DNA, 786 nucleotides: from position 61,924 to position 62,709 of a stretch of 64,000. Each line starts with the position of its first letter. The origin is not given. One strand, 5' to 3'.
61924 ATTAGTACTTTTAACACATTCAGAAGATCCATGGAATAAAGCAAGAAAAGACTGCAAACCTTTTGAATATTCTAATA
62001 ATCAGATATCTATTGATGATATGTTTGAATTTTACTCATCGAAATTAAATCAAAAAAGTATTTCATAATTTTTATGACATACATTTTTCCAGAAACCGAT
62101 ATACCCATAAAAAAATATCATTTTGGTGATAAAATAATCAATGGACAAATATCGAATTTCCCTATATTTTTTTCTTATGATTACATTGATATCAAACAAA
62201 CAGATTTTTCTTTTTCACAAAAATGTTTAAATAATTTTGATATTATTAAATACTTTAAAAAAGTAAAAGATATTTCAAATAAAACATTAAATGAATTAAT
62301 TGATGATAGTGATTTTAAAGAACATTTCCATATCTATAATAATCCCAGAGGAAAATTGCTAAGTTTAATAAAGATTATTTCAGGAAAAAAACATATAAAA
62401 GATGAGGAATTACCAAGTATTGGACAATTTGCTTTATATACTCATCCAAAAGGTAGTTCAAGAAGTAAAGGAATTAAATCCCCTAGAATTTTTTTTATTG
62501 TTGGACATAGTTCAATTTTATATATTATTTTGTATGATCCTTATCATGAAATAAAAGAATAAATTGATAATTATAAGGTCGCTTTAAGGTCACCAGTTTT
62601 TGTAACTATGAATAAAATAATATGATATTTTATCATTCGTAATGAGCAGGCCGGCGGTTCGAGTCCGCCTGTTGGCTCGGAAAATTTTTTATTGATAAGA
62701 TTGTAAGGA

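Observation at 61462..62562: Panacea (DUF4065) antitoxin-like gene paired with an unassignable 162-aa protein at the prophage right end: candidate novel toxin/defence module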

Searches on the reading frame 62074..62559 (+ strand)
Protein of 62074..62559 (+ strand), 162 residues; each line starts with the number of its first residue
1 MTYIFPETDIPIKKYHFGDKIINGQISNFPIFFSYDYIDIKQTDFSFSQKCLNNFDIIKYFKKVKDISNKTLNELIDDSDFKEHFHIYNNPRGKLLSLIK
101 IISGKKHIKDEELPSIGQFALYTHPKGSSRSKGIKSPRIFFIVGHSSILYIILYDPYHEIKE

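Call 3: search_protein_families(library=pfam, proteins=[window:62074-62559:+], max_evalue=10)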
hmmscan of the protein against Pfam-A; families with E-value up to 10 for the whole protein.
window:62074-62559:+ (162 aa): 0 families

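Call 4: search_protein_families(library=padloc, proteins=[window:62074-62559:+], max_evalue=10)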
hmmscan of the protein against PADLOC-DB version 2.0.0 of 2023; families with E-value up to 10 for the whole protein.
window:62074-62559:+ (162 aa): 0 families

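Call 5: search_protein_families(library=ncbifam, proteins=[window:62074-62559:+], max_evalue=10)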
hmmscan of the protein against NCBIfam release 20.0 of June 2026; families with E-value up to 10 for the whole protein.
window:62074-62559:+ (162 aa): 1 family
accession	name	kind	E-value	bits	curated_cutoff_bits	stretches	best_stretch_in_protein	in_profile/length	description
NF045916.1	PhycobilmeDegNblA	equivalog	0.022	14.9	100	1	44-75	7-36/56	phycobilisome degradation protein NblA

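Call 6: search_protein_families(library=phrogs, proteins=[window:62074-62559:+], max_evalue=10)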
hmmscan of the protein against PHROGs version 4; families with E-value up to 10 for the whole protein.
window:62074-62559:+ (162 aa): 0 families

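Call 12: find_homologous_proteins(query=window:62074-62559:+, max_evalue=0.01)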
Query window:62074-62559:+ (162 aa): 8 proteins with E <= 0.01 among 32 candidates.
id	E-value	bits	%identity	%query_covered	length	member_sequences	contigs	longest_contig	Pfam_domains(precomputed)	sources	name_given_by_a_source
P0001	8.7e-102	356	100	100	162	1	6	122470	-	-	-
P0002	9.7e-45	170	55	95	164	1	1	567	-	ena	-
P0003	1.8e-42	163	50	99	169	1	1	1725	-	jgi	-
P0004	6.3e-39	151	50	91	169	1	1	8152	-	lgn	-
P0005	2.7e-33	133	45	91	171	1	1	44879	-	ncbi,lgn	-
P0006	3.6e-32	130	50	80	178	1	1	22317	-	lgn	-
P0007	1.5e-26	111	44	99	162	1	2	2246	-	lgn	-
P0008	1.0e-16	79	42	78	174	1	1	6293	-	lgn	-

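Call 13: search_solved_structures(query=window:62074-62559:+, max_evalue=10)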
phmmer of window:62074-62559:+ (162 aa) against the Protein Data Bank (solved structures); distinct sequences matched with E-value up to 10: 4.
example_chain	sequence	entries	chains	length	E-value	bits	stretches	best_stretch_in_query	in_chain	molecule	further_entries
1hqm_A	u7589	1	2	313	0.95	12.6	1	80-142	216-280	DNA-directed RNA polymerase subunit alpha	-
1l9u_A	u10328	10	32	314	0.95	12.6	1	80-142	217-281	RNA POLYMERASE, ALPHA SUBUNIT | DNA-directed RNA polymerase alpha chain | DNA-directed RNA polymerase subunit alpha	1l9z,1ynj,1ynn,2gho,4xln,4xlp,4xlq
5tjg_A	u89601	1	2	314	0.96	12.6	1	80-142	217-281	DNA-directed RNA polymerase subunit alpha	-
3cs5_A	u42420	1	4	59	1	12.5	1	44-78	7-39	Phycobilisome degradation protein nblA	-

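Call 17: search_solved_structures(query=A1, max_evalue=10, show_alignments=2)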
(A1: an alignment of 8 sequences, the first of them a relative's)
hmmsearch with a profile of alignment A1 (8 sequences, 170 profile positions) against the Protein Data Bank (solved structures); distinct sequences matched with E-value up to 10: 1.
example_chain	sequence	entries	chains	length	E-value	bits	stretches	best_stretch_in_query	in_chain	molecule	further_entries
7ane_d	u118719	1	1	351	1.2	12.5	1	46-99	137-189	uS9m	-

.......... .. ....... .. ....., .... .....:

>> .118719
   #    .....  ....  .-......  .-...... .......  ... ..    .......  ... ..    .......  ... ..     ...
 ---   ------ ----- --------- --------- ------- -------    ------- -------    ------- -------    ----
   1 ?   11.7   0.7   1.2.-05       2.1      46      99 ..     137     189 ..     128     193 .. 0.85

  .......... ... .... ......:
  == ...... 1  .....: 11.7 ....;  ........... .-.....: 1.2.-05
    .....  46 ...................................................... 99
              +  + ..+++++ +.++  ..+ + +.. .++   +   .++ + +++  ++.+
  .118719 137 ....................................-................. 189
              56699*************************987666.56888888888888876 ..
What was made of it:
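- Tried and rejected: Direct library searches of the 162-aa protein (Pfam, NCBIfam, PHROGs, PADLOC, PDB sequences) gave nothing meaningful (calls 3-6, 13, 17).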

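Call 18: find_encoding_contigs(protein=P0005, flank=6000, max_places=3)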
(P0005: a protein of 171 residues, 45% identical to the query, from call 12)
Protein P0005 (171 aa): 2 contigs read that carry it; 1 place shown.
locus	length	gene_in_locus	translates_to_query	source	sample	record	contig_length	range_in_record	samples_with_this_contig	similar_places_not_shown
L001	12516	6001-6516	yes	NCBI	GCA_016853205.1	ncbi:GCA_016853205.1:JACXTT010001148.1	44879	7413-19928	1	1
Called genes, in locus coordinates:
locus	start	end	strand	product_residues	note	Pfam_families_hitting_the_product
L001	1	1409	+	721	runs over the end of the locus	PF07696:7TMR-DISMED2, PF07695:7TMR-DISM_7TM, PF02518:HATPase_c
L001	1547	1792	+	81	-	-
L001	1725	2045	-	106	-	-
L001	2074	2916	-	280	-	-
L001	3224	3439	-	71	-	-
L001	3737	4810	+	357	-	PF12760:Zn_ribbon_IS1595, PF12762:DDE_Tnp_IS1595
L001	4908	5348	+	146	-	-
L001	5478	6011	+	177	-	PF13274:SocA_Panacea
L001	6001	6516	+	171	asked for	-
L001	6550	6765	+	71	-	-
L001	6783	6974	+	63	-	-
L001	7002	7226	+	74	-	-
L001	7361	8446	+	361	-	PF00072:Response_reg, PF00512:HisKA (weak), PF02518:HATPase_c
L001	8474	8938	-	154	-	PF00072:Response_reg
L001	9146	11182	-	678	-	PF07715:Plug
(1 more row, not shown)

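Call 19: find_encoding_contigs(protein=P0006, flank=6000, max_places=3)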
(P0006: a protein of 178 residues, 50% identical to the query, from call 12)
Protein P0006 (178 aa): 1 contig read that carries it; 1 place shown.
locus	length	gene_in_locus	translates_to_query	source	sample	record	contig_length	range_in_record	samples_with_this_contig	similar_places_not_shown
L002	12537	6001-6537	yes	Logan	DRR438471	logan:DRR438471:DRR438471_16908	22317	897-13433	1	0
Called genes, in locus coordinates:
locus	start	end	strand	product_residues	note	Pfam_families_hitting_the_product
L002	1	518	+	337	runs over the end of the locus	PF13385:Laminin_G_3, PF18962:Por_Secre_tail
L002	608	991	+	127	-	-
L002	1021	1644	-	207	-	-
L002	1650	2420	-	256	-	-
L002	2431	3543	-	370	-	PF18742:DpnII-MboI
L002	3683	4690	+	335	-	PF12762:DDE_Tnp_IS1595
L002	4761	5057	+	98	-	-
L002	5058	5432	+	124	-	-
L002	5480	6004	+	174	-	PF13274:SocA_Panacea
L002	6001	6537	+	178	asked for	-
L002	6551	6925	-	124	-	-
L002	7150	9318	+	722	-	PF02897:Peptidase_S9_N, PF00326:Peptidase_S9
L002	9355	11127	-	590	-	-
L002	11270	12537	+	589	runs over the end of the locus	PF01336:tRNA_anti-codon, PF00152:tRNA-synt_2, PF02938:GAD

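Call 20: find_encoding_contigs(protein=P0004, flank=6000, max_places=3)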
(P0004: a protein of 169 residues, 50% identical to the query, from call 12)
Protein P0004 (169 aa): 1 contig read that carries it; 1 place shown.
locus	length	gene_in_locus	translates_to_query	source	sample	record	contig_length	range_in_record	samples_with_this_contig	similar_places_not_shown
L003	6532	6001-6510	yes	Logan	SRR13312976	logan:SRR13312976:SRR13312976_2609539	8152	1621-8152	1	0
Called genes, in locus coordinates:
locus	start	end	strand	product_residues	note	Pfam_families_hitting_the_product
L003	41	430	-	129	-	-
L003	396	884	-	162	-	-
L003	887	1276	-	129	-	-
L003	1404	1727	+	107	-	PF12728:HTH_17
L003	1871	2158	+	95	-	-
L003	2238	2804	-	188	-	-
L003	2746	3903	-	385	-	PF13576:Pentapeptide_3 (weak)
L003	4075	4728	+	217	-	-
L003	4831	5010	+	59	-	-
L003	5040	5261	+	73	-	-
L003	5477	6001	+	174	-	PF13274:SocA_Panacea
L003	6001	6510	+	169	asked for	-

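Call 21: find_encoding_contigs(protein=P0008, flank=6000, max_places=3)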
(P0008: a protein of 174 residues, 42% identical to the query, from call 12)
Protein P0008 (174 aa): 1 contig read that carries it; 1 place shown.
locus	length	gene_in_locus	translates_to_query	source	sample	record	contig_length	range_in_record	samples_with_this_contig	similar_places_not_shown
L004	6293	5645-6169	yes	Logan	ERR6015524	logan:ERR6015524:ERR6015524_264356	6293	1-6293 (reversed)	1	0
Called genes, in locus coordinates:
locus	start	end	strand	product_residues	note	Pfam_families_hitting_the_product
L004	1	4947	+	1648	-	?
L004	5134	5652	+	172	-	PF13274:SocA_Panacea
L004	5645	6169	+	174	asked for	-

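Call 27: predict_structure(alignment_id=A1)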
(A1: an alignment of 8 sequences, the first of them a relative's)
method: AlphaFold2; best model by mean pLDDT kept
length: 162 residues; sequences in the alignment: 8
mean_pLDDT: 64.7   pTM: 0.62
mean pLDDT of the five models: 64.7, 63.8, 62.6, 53.8, 51.3
residues with pLDDT >= 90: 0; 70-90: 76; 50-70: 52; < 50: 34
segments of 3 or more residues with pLDDT < 50: 1-25, 42-45, 159-162
pLDDT, mean of each block of 10 residues (from residue 1): 32 42 53 66 52 70 83 73 75 79 76 80 59 68 73 61 37
secondary structure, 60 per line:
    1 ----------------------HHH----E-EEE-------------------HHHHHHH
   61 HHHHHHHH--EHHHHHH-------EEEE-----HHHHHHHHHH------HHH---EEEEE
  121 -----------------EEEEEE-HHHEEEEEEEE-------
elements in order: E32-34 H54-68 H72-77 E85-88 H94-103 E116-120 E138-143 E148-155

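Call 31: fold_search(model_id=the predicted structure, library=pdb)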
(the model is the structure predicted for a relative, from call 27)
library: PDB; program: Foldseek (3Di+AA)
matches with E <= 10: 168; with E <= 0.001: 0
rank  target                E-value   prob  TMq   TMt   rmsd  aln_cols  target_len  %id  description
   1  1lm0_MODEL_1_A        4.0e-01  0.09  0.15  0.21   9.2        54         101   13  Solution structure and characterization of the heme chaperone CcmE (released 2002-12-25)
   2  2ece                  6.8e-01  0.08  0.19  0.08   5.9        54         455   17  X-ray structure of hypothetical selenium-binding protein from Sulfolobus tokodaii, ST0059 (released 2008-01-01)
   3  6af4_C                8.3e-01  0.07  0.18  0.24  12.3        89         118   11  Toxin-Antitoxin module from Streptococcus pneumoniae (released 2019-08-14)
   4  6tdu_AH               8.3e-01  0.02  0.12  0.12   8.1        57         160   19  Cryo-EM structure of Euglena gracilis mitochondrial ATP synthase, full dimer, rotational states 1 (released 2019-11-27)
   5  6bxj                  8.8e-01  0.03  0.16  0.05  12.5        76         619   17  Structure of a single-chain beta3 integrin (released 2018-10-03)
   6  3orr_A                1.1e+00  0.03  0.15  0.08  17.6       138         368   11  Crystal Structure of N5-Carboxyaminoimidazole synthetase from Staphylococcus aureus (released 2011-07-20)
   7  3orq_B                1.1e+00  0.03  0.16  0.08  17.3       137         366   10  Crystal Structure of N5-Carboxyaminoimidazole synthetase from Staphylococcus aureus complexed with ADP (released 2011-07-20)
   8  3f8x_A                1.1e+00  0.02  0.17  0.19  16.1       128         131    8  Crystal structure of a putative delta-5-3-ketosteroid isomerase (eca2236) from pectobacterium atrosepticum scri1043 at (released 2008-12-09)
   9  9yx2_A                1.5e+00  0.06  0.15  0.05  10.8        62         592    8  Structure of the long chain acyl-CoA carboxylase complex from Mycobacterium smegmatis with ATP, bicarbonate, and propi (released 2025-11-26)
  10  2yl2_B                1.5e+00  0.05  0.16  0.06  11.3        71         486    4  Crystal structure of human acetyl-CoA carboxylase 1, biotin carboxylase (BC) domain (released 2011-06-15)
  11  7kbl_A                1.6e+00  0.06  0.15  0.06   9.6        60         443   13  Biotin Carboxylase domain of Thermophilic 2-Oxoglutarate Carboxylase bound to Bicarbonate (released 2021-01-27)
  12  3ouu_A                1.6e+00  0.05  0.16  0.07  10.0        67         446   12  Crystal Structure of Biotin Carboxylase-beta-gamma-ATP Complex from Campylobacter jejuni (released 2010-10-20)
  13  3ouz_B                1.7e+00  0.05  0.16  0.07  11.3        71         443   10  Crystal Structure of Biotin Carboxylase-ADP complex from Campylobacter jejuni (released 2010-10-13)
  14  2yl2_A                1.9e+00  0.04  0.16  0.06  11.3        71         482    4  Crystal structure of human acetyl-CoA carboxylase 1, biotin carboxylase (BC) domain (released 2011-06-15)
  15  3v4s_A                2.1e+00  0.02  0.15  0.07  17.9       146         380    8  Crystal Structure of ADP-ATP complex of purK: N5-carboxyaminoimidazole ribonucleotide synthetase (released 2013-02-13)
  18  6af4_A                2.4e+00  0.05  0.18  0.23  11.8        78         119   12  Toxin-Antitoxin module from Streptococcus pneumoniae (released 2019-08-14)
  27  6af4_G                3.3e+00  0.04  0.16  0.22  10.8        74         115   15  Toxin-Antitoxin module from Streptococcus pneumoniae (released 2019-08-14)
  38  6af3_C                4.0e+00  0.09  0.29  0.40   6.0       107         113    8  Toxin-Antitoxin module from Streptococcus pneumoniae (released 2019-08-14)
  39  3u97                  4.0e+00  0.08  0.18  0.35   3.7        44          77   11  1.1 Angstrom-resolution crystal structure of the Brucella abortus ribonuclease toxin, BrnT (released 2012-02-22)
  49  6af3_E                4.2e+00  0.02  0.16  0.22  11.6        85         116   14  Toxin-Antitoxin module from Streptococcus pneumoniae (released 2019-08-14)
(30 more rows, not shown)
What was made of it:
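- Tried and rejected: A first AlphaFold2 model from 8 sequences was poor (pLDDT 64.7) and its Foldseek matches were meaningless (calls 27, 31).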

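Call 32: search_protein_representatives(alignment_id=A1)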
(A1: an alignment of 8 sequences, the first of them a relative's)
Query: 8 sequences, 170 profile positions. Proteins with E-value up to 0.001 (for the whole library): 234; up to 1e-10: 156; up to 1e-30: 39. The best 150 are listed.
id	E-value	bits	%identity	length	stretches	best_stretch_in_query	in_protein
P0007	4.9e-64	231.9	-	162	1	1-165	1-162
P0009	1.5e-60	220.5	-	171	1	6-169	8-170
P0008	1.2e-59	217.6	-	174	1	1-169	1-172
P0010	7.8e-55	202.0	-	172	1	2-166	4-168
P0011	8.7e-52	192.0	-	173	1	3-167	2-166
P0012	1.3e-50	188.2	-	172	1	1-167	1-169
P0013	5.7e-49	182.9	-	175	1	4-167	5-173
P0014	3.2e-46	173.9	-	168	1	4-168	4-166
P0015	1.8e-44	168.2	-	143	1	30-168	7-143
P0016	1.9e-44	168.2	-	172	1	1-167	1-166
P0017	8.1e-44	166.1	-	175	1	4-166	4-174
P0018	2.0e-43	164.8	-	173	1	3-165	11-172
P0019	2.0e-42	161.5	-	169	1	3-168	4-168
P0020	1.6e-41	158.6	-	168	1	4-165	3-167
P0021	2.4e-40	154.8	-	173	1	14-166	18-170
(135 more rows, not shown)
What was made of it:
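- The toxin family has 234 clusters at 50% identity, almost all 160-180 aa (call 32).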

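Call 36: search_solved_structures(query=A2, max_evalue=10, show_alignments=3)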
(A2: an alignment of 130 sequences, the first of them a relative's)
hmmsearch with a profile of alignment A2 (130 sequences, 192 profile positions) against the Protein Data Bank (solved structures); distinct sequences matched with E-value up to 10: 14.
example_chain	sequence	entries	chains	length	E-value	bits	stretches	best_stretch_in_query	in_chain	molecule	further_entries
6kco_A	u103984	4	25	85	0.44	13.3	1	63-112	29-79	LD23804p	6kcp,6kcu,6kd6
9gb2_M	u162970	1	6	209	0.65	12.8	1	32-74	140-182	gp66 - Triplex 2 protein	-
3fk0_A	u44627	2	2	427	0.7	12.6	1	21-79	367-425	3-phosphoshikimate 1-carboxyvinyltransferase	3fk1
3fjx_A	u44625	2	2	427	0.7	12.6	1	21-79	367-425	3-phosphoshikimate 1-carboxyvinyltransferase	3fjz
2qfq_A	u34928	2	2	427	0.7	12.6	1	21-79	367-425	3-phosphoshikimate 1-carboxyvinyltransferase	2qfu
2qfs_A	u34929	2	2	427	0.7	12.6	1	21-79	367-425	3-phosphoshikimate 1-carboxyvinyltransferase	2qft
1g6s_A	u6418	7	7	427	0.7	12.6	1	21-79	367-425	EPSP SYNTHASE | 3-phosphoshikimate 1-carboxyvinyltransferase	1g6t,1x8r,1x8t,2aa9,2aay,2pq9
1mi4_A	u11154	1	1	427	0.7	12.6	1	21-79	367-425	5-enolpyruvylshikimate-3-phosphate synthase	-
1eps_A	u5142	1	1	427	0.7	12.6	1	21-79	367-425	5-ENOL-PYRUVYL-3-PHOSPHATE SYNTHASE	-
1q36_A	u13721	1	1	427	0.71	12.6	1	21-79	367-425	3-phosphoshikimate 1-carboxyvinyltransferase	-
5xwb_A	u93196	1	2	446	1.1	12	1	23-78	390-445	3-phosphoshikimate 1-carboxyvinyltransferase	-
5hxl_A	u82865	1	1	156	1.3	11.8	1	72-133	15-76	dynein light chain Tctex-1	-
5hyc_A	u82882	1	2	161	1.4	11.7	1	72-133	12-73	Uncharacterized protein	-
7tm4_A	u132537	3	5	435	2.2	11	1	20-79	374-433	3-phosphoshikimate 1-carboxyvinyltransferase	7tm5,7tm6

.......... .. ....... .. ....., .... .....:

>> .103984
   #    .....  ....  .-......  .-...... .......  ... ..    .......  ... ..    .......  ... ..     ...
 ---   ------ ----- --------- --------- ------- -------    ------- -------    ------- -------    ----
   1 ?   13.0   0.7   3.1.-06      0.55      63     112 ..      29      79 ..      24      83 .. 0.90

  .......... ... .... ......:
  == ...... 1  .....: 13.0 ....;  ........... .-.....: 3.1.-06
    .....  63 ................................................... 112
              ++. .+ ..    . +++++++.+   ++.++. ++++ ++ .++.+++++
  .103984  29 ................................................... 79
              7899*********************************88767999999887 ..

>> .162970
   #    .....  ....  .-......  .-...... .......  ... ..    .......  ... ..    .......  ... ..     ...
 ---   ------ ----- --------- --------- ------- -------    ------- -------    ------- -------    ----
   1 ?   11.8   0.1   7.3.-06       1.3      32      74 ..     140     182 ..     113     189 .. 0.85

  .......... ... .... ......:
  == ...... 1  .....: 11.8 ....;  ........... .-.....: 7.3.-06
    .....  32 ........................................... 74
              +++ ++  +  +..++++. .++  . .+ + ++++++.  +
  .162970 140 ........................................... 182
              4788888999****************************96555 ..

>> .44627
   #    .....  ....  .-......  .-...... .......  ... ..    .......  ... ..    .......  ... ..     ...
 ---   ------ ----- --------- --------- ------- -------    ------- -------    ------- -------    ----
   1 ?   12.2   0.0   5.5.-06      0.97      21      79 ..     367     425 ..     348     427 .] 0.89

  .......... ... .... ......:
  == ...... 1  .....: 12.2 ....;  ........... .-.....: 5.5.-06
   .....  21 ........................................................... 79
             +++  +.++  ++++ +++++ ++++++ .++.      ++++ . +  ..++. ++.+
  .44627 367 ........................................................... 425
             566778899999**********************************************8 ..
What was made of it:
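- On RelE/ParE/HigB superfamily toxin: A PDB sequence-profile search is negative (call 36).
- There is no PDB sequence hit (call 36).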

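Call 37: search_protein_families(library=pfam, alignment_id=A2, max_evalue=1)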
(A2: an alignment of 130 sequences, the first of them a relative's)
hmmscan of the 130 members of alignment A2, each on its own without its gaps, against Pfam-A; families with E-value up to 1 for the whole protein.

A. member 1, P0001 (162 aa): 0 families

B. families by the number of members that match (of 130 scanned): 67 families (the first 25 are shown)
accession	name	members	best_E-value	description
PF20286.3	divDNApol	1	0.00017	Divergent Family B DNA polymerase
PF16488.10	ArgoL2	1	0.0011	Argonaute linker 2 domain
PF14683.12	CBM-like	1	0.0024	Polysaccharide lyase family 4, domain III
PF07275.16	ArdA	1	0.005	Antirestriction protein (ArdA)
PF13146.11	TRL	1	0.006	TRL-like protein family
PF14879.11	DUF4489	1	0.0089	Domain of unknown function (DUF4489)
PF22005.2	WWE_1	1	0.01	Parp14 WWE domain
PF07906.18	Toxin_15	1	0.011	ShET2 enterotoxin, N-terminal region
PF06648.16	AcMNPV_Ac75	1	0.011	Autographa californica nuclear polyhedrosis virus (AcMNPV), Ac75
PF02947.19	Flt3_lig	1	0.012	flt3 ligand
PF06531.16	DUF1108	1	0.012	Protein of unknown function (DUF1108)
PF14549.12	P22_Cro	1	0.014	DNA-binding transcriptional regulator Cro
PF01151.23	ELO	1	0.019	GNS1/SUR4 family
PF22325.2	CR4_N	1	0.02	Interferon-gamma receptor, N-terminal domain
PF20299.4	NARF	1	0.02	Nucleotidyltransferase-Associated Rossmannoid Fold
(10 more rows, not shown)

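Call 40: find_related_loci(query=A1, collection=genome_contigs, flank=4000)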
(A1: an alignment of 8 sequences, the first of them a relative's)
Query A1 (162 aa) in genome_contigs; peptide patterns used: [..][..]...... (x = any residue, [..] = any of these).
46 stretches matched a pattern; 32 encode a relative of the query (tblastn E <= 1e-3); 32 distinct loci.
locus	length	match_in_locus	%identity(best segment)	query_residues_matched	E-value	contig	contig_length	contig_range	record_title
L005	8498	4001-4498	48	1-160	8e-46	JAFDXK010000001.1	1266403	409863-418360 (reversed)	MAG: Bacteroidetes bacterium isolate SZAS-23 BACT-AMP-10__1__length-1266403, whole genome shotgun sequence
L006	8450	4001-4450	36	15-160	2e-25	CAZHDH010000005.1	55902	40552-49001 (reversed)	MAG TPA_asm: uncultured Bacteroides sp. isolate ERP125879_co2_86 genome assembly, contig: NODE_184_length_55902_cov_54.4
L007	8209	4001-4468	38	7-160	7e-25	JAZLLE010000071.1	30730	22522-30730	MAG: Bacteroidaceae bacterium isolate T1900044958_TA20190014.MAGScoT_cleanbin_000018 SGB_3882_k141_590761, whole genome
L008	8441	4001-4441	37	18-160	4e-24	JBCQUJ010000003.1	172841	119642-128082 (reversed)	MAG: Rikenellaceae bacterium isolate MAG337 NODE_21_length_172842_cov_0.959640, whole genome shotgun sequence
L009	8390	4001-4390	38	28-160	5e-24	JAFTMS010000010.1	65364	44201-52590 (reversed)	MAG: Bacteroidales bacterium isolate RGIG3959 Roe_deer_Cecum-3__c1184, whole genome shotgun sequence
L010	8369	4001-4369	40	32-160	6e-23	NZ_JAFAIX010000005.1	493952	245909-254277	MAG: Chitinophaga sp. isolate CP_BE_BS_R2_1 BE_BS_R2_k147_1941777, whole genome shotgun sequence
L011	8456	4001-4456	35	13-160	9e-23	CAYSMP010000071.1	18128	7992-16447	MAG TPA_asm: uncultured Sangeribacter sp. isolate SRP199465_co1_514 genome assembly, contig: NODE_8428_length_18128_cov_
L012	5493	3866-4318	36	13-160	3e-22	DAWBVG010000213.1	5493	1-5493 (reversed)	MAG TPA_asm: Muribaculaceae bacterium isolate gSpreadC_ID_1765 k141_102345, whole genome shotgun sequence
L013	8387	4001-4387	36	28-160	6e-22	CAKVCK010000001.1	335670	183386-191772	MAG: uncultured Bacteroidales bacterium isolate REFINED_METABAT215_TOP10_CONTIGS_1500_ASSEMBLY_K77_MERGED__Hadza_MoBio_h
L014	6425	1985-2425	39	13-160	3e-20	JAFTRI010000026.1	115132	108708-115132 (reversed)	MAG: Muribaculaceae bacterium isolate RGIG4079 Roe_deer_Cecum.Co__c1404403, whole genome shotgun sequence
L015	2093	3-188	58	101-161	5e-20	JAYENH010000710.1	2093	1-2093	MAG: Bacteroidota bacterium isolate MAG060 MAG060_710, whole genome shotgun sequence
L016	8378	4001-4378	37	29-160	8e-20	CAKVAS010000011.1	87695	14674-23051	MAG: uncultured Bacteroidales bacterium isolate REFINED_METABAT215_TOP10_CONTIGS_1500_ASSEMBLY_K77_MERGED__Hadza_MoBio_h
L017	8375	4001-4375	36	30-160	1e-19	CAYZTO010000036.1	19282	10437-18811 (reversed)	MAG TPA_asm: uncultured Parabacteroides sp. isolate SRP141132_co1_20 genome assembly, contig: NODE_2248_length_19282_cov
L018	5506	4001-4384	34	28-160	2e-19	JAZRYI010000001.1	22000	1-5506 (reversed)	MAG: Bacteroidaceae bacterium isolate T1900044950_TA20190003.MAGScoT_cleanbin_000015 SGB_3592_k141_1723068, whole genome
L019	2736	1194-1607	35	21-160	3e-19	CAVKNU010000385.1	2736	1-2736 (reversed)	Lachnospiraceae bacterium isolate G02637-L1_cleanbin_000029 genome assembly, contig: Spades_G02637-L1_contig_13844, whol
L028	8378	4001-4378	33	31-160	1e-15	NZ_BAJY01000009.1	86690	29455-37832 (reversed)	Prevotella falsenii DSM 22864 = JCM 15124, whole genome shotgun sequence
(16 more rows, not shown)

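Call 41: find_related_loci(query=A1, collection=viral_contigs, flank=4000)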
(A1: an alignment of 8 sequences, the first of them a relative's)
Query A1 (162 aa) in viral_contigs; peptide patterns used: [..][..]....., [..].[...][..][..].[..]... (x = any residue, [..] = any of these).
55 stretches matched a pattern; 5 encode a relative of the query (tblastn E <= 1e-3); 5 distinct loci.
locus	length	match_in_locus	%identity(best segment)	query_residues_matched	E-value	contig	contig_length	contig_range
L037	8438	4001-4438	31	14-160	8e-23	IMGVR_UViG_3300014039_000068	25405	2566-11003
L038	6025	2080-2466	36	28-160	1e-22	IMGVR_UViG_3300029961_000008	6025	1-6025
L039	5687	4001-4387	36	28-160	1e-22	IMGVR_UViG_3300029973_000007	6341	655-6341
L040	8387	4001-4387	36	28-160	1e-22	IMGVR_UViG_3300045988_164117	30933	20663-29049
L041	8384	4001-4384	33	27-160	7e-20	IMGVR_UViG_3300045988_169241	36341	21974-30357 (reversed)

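Call 44: predict_structure(alignment_id=A2)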
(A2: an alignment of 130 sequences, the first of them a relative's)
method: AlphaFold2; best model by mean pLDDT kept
length: 162 residues; sequences in the alignment: 130
mean_pLDDT: 92.9   pTM: 0.88
mean pLDDT of the five models: 92.9, 92.6, 92.5, 92.2, 91.7
residues with pLDDT >= 90: 133; 70-90: 22; 50-70: 7; < 50: 0
segments of 3 or more residues with pLDDT < 50: none
pLDDT, mean of each block of 10 residues (from residue 1): 77 90 76 98 98 98 97 89 89 97 96 96 97 98 95 98 83
secondary structure, 60 per line:
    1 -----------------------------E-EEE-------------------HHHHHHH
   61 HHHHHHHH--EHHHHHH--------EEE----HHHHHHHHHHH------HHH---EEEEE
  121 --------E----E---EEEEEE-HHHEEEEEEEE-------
elements in order: E32-34 H54-68 H72-77 E86-88 H93-103 E116-120 E138-143 E148-155
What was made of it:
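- On RelE/ParE/HigB superfamily toxin: Their spatial clustering is inferred only from strand order (call 44).
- The AlphaFold2 model is confident (pLDDT 92.9, pTM 0.88) and is an alpha/beta fold ending in a three-stranded meander (call 44). Acid/base plus Arg/Lys residues cluster where RelE-type RNases have their active site; this last point is an inference from the strand order in call 44.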
